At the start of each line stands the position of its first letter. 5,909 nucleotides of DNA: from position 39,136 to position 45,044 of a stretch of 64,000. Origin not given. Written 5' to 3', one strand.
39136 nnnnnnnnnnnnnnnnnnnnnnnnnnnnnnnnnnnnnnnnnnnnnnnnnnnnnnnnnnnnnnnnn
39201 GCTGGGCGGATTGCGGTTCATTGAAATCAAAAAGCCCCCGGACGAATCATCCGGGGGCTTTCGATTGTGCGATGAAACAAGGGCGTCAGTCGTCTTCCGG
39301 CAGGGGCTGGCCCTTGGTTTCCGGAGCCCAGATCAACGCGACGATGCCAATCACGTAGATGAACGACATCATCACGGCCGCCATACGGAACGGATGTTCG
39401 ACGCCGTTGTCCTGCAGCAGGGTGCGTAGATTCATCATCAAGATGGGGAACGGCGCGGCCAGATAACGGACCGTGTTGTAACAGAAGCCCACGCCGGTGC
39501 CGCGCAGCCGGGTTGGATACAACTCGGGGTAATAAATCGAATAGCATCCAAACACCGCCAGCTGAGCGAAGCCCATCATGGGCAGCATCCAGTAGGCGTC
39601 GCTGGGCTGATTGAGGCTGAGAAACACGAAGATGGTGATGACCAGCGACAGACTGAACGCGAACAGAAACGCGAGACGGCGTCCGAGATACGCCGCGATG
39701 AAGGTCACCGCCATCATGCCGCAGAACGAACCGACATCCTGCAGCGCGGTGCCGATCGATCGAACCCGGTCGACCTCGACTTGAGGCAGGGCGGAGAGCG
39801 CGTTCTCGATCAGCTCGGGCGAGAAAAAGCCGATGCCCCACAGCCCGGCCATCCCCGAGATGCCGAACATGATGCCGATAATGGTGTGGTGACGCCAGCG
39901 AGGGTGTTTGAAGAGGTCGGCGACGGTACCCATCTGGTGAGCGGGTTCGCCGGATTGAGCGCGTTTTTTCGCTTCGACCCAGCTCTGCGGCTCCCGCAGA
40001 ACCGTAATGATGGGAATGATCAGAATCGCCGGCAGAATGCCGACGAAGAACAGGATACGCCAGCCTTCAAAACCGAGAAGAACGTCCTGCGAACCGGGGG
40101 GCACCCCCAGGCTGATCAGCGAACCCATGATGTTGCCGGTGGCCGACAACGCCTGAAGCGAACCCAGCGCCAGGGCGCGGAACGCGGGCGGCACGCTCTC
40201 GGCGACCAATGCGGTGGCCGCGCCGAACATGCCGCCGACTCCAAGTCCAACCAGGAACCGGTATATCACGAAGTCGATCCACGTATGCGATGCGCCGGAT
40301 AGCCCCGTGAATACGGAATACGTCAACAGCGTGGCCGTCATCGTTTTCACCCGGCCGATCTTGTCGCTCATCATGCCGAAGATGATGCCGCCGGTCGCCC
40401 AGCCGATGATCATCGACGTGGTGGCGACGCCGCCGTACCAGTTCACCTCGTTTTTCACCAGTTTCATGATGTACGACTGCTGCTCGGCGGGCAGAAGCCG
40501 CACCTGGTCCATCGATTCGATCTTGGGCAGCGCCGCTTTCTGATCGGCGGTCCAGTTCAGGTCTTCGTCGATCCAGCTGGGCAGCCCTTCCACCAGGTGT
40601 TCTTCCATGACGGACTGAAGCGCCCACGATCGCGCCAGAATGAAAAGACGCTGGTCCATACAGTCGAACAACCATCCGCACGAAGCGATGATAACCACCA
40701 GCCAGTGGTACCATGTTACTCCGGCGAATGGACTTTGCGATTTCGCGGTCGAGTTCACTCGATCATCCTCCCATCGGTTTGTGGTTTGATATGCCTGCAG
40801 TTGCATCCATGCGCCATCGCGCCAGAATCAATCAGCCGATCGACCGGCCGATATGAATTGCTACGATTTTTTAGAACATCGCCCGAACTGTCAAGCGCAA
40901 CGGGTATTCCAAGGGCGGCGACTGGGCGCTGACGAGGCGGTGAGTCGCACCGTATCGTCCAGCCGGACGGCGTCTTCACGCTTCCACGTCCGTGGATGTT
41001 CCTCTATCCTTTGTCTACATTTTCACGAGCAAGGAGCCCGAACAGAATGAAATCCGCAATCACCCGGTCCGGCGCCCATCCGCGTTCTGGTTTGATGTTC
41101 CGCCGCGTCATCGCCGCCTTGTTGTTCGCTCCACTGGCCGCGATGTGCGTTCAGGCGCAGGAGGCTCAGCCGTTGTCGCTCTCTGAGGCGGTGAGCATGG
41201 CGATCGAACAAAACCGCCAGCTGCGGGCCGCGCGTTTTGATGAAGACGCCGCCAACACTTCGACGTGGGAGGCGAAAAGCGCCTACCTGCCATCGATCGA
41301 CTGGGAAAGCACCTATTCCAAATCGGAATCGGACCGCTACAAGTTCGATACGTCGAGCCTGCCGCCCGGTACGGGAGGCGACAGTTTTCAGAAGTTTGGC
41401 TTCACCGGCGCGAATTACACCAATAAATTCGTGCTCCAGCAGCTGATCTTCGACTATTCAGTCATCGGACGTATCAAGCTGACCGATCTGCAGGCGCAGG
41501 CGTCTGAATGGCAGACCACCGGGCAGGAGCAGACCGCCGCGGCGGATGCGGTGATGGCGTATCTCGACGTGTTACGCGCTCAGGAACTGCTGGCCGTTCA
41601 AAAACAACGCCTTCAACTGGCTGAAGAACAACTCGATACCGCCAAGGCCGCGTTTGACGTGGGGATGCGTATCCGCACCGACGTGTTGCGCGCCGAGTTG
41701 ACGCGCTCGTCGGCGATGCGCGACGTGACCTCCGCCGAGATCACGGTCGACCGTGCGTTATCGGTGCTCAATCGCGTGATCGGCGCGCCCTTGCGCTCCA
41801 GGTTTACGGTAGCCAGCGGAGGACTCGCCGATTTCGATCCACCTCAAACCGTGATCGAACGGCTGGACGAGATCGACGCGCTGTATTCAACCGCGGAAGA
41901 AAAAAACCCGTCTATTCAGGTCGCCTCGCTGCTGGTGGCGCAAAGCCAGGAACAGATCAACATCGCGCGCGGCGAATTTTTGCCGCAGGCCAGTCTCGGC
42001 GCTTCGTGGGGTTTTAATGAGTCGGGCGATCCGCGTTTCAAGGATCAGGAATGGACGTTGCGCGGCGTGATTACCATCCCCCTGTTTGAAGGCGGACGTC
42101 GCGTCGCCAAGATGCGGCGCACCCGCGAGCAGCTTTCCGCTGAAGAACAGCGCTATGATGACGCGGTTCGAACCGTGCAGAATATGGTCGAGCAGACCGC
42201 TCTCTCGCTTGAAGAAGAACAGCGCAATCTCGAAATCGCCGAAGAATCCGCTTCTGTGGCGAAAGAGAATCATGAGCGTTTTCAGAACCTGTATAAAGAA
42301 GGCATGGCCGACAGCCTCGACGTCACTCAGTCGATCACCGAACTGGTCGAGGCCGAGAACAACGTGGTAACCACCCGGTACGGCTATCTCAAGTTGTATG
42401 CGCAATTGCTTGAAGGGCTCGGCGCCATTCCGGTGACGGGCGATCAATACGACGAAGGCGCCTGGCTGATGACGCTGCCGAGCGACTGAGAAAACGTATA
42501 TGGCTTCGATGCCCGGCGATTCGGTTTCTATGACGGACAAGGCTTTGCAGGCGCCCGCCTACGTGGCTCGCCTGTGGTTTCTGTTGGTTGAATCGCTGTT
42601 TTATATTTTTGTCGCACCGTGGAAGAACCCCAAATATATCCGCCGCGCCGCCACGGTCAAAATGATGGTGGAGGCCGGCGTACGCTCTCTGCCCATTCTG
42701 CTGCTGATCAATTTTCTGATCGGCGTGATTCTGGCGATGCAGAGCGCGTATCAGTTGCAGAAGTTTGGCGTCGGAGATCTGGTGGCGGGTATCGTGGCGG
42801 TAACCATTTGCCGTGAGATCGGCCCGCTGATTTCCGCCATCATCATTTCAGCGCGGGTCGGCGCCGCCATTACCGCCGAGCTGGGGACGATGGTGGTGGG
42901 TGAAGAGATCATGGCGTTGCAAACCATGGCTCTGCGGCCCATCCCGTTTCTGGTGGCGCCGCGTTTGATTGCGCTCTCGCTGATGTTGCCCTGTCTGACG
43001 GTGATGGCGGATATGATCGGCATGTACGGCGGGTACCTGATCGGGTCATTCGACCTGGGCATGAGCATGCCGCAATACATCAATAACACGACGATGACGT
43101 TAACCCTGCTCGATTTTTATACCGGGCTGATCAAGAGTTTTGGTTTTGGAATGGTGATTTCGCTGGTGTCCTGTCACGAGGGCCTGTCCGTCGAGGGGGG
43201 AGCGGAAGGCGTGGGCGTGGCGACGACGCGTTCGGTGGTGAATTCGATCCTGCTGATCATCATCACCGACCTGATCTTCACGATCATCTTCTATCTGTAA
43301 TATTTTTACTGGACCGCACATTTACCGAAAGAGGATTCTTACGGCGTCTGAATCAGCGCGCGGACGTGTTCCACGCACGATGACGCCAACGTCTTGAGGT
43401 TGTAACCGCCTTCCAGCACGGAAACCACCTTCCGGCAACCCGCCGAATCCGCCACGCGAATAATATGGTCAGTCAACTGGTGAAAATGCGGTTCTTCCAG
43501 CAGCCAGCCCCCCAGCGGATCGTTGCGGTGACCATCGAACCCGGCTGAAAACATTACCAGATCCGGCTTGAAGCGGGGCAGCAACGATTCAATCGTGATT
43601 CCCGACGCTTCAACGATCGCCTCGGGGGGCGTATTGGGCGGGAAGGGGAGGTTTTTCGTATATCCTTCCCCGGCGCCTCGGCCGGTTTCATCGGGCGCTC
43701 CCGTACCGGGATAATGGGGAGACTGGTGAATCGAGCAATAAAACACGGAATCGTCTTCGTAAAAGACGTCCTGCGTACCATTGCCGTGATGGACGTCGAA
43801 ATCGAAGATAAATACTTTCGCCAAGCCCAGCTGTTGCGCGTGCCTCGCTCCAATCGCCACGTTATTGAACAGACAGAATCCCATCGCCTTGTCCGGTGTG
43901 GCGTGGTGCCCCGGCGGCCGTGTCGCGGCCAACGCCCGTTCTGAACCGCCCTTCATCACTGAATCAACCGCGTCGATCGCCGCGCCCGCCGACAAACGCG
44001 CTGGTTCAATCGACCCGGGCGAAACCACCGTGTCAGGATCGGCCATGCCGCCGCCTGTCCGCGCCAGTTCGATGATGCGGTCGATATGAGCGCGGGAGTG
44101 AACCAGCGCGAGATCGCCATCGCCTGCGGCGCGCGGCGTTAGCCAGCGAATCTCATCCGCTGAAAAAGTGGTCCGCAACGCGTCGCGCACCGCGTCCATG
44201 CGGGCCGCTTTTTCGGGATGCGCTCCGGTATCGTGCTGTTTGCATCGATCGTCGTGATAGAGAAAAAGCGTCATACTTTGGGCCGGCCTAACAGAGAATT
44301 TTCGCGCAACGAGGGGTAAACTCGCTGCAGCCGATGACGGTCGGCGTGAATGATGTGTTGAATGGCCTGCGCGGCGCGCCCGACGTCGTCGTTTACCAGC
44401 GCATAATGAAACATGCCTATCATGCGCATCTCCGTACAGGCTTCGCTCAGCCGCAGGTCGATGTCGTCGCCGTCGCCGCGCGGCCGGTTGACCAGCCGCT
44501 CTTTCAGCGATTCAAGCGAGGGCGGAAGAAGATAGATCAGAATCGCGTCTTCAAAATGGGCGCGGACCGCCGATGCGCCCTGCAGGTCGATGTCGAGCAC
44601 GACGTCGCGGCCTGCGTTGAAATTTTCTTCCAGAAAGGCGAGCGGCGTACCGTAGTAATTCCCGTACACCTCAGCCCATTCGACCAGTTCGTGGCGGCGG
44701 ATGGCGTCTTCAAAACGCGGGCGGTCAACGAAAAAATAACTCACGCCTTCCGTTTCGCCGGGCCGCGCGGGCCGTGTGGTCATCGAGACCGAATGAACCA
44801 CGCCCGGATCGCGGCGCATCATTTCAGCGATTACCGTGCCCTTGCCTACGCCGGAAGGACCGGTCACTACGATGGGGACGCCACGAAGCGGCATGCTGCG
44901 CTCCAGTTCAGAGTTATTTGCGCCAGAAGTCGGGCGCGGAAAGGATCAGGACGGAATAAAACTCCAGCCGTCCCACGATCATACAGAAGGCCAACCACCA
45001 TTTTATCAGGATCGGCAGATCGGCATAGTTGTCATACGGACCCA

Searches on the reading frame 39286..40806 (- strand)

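Call 48: search_protein_families(library=ncbifam, proteins=[window:39286-40806:-], max_evalue=0.001)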
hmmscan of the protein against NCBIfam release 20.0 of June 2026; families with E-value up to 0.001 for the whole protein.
window:39286-40806:- (506 aa): 29 families (the best 25 are shown)
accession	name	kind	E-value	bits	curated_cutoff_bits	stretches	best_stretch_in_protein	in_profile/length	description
TIGR00895.1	2A0115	subfamily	6.6e-40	137.2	418.55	1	126-456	55-393/398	aromatic acid/H+ symport family MFS transporter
TIGR00891.1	2A0112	subfamily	7.4e-31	107.6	552.9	2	129-283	53-201/405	sialate:H+ symport family MFS transporter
TIGR00898.1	2A0119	subfamily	2.8e-28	99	550.75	2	122-284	125-276/506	cation transport protein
NF008963.0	PRK12307.1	equivalog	8.5e-27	94.4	637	1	112-447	39-367/426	MFS transporter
TIGR00883.1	2A0106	subfamily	9.5e-26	90.8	443.45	1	138-474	50-392/400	metabolite/H+ symporter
NF003024.0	PRK03893.1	subfamily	2.7e-25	89.2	604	2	133-325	67-241/497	sialate:H+ symport family MFS transporter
NF008586.0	PRK11551.1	equivalog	2.1e-18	66.5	410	1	127-449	54-356/406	3-(3-hydroxy-phenyl)propionate transporter MhpT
TIGR00879.1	SP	subfamily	1.5e-14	53.4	237.8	1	117-286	93-260/510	sugar porter family MFS transporter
TIGR00893.1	2A0114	subfamily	3.9e-14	52.4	395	1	126-398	32-301/399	D-galactonate transporter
TIGR00880.1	2_A_01_02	superfamily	1.2e-09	38.4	131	1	131-263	2-130/141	multidrug resistance protein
NF053517.1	HbztTptrPcaK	equivalog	4.1e-09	35.9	770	1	130-448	61-388/437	4-hydroxybenzoate transporter PcaK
NF007484.0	PRK10077.1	equivalog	8.7e-09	34.7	608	1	118-284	50-228/480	D-xylose transporter XylE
NF007927.0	PRK10642.1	equivalog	2.1e-08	33.4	544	1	137-502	80-446/500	glycine betaine/L-proline transporter ProP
NF052357.1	GlucTporGlcPStph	equivalog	2.3e-08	33.3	750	1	124-281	43-192/445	glucose transporter GlcP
NF053813.1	MFS_TcaB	equivalog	5e-08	32.1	475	1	129-281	47-190/396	putative multidrug effflux MFS transporter TcaB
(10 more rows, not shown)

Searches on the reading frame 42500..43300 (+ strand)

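Call 69: search_protein_families(library=pfam, proteins=[window:42500-43300:+], max_evalue=0.00001)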
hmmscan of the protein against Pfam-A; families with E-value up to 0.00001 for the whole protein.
window:42500-43300:+ (266 aa): 1 family
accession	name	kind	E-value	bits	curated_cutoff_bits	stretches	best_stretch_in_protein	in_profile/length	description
PF02405.21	MlaE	-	1.3e-72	244.3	22.5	1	53-263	2-212/212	Permease MlaE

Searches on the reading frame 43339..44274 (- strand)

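Call 69: search_protein_families(library=pfam, proteins=[window:43339-44274:-], max_evalue=0.00001)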
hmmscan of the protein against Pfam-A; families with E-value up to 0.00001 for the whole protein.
window:43339-44274:- (311 aa): 1 family
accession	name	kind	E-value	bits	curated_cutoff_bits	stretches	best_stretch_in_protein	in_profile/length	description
PF00850.24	Hist_deacetyl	-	2.8e-90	303.1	27.9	1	19-307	1-298/298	Histone deacetylase domain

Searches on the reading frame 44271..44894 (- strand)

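Call 69: search_protein_families(library=pfam, proteins=[window:44271-44894:-], max_evalue=0.00001)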
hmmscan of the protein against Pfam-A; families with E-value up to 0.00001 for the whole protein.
window:44271-44894:- (207 aa): 1 family
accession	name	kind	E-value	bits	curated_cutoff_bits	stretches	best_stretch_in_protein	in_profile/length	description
PF00625.27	Guanylate_kin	-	2.5e-39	135.3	25.2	1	7-184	4-181/182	Guanylate kinase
